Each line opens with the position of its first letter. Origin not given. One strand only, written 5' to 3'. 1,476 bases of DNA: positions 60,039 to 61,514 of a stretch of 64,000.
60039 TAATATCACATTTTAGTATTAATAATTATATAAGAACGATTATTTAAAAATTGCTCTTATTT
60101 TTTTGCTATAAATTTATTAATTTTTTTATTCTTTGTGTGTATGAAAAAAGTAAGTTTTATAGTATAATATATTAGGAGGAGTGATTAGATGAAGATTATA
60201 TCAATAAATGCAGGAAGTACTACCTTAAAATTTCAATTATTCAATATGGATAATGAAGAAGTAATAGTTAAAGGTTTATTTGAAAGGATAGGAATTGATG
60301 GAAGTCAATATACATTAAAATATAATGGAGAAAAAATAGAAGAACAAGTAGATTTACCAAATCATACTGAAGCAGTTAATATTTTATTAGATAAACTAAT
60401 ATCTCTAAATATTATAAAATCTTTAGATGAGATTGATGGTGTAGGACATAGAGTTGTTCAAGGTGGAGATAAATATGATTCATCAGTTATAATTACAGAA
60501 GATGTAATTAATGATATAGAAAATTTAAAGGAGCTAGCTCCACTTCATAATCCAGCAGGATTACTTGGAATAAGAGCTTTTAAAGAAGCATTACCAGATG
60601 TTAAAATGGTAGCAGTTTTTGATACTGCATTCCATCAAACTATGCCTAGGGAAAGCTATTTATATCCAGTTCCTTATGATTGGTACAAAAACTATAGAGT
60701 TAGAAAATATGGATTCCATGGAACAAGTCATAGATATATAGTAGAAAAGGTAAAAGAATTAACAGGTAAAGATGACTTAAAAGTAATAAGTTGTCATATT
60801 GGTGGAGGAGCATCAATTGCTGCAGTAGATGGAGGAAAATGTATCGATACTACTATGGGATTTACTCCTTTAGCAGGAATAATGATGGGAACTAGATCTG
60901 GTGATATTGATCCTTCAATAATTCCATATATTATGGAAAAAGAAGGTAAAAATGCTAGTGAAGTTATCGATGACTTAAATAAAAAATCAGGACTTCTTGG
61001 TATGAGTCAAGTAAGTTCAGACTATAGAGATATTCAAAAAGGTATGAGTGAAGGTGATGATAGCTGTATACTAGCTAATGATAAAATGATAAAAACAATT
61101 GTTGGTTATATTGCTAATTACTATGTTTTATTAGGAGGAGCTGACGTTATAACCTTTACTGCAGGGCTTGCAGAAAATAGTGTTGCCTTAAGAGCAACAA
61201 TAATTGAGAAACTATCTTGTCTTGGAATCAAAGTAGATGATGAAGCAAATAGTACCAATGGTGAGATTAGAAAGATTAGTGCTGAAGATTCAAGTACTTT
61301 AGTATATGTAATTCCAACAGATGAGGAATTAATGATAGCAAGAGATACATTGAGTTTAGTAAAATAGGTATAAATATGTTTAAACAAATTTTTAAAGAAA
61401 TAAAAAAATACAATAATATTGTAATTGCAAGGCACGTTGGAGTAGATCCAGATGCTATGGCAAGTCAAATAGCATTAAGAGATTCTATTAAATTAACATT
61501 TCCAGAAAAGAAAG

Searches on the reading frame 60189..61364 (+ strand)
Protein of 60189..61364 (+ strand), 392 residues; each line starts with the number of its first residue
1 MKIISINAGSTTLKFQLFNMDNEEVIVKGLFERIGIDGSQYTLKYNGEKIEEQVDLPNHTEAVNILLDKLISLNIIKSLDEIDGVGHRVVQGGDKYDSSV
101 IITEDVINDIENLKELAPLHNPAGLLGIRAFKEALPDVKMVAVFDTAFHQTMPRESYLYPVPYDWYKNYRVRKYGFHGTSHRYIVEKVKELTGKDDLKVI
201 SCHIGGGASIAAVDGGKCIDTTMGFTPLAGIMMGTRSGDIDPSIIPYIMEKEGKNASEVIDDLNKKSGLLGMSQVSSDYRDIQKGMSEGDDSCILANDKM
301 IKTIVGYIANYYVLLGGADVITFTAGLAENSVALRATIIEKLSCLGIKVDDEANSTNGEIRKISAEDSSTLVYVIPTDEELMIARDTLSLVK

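Call 55: list_cluster_members(proteins=[window:60189-61364:+, window:57110-57322:+, window:59313-60017:+, window:55159-55791:+, window:61376-62335:+])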
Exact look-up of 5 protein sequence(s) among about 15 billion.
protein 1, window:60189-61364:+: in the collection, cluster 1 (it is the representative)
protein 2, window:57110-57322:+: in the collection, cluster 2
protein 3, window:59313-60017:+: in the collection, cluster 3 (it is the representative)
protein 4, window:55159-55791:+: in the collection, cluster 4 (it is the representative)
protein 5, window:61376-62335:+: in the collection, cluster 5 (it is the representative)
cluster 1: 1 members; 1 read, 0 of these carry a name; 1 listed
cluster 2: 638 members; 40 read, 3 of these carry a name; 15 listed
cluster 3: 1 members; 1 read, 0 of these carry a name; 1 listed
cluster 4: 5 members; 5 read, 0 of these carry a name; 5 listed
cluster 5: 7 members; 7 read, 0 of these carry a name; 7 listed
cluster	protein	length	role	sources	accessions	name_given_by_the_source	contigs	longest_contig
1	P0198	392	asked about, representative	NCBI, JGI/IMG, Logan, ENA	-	-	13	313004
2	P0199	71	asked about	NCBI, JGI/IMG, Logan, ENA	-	-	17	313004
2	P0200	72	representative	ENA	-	-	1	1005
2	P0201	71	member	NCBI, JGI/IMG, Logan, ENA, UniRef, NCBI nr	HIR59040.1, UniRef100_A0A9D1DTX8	MAG TPA: alpha/beta-type small acid-soluble spore protein [Candidatus Onthousia ... | Alpha/beta-type small acid-soluble spore protein n=1 Tax=Candidatus Onthousia ... | alpha/beta-type small acid-soluble spore protein [Candidatus Onthousia excrementipullorum]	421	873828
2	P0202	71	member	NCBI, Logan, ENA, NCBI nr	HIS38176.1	MAG TPA: alpha/beta-type small acid-soluble spore protein [Candidatus Onthousia faecavium] | alpha/beta-type small acid-soluble spore protein [Candidatus Onthousia faecavium]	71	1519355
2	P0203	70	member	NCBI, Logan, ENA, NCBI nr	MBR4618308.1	MAG: alpha/beta-type small acid-soluble spore protein [Bacilli bacterium] | alpha/beta-type small acid-soluble spore protein [Bacilli bacterium]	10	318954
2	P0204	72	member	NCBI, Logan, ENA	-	-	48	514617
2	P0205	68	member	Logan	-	-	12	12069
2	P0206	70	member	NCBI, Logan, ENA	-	-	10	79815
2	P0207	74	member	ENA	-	-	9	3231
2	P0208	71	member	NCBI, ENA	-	-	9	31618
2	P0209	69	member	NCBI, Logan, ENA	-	-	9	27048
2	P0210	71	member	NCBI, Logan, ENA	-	-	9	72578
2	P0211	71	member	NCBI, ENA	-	-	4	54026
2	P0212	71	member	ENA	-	-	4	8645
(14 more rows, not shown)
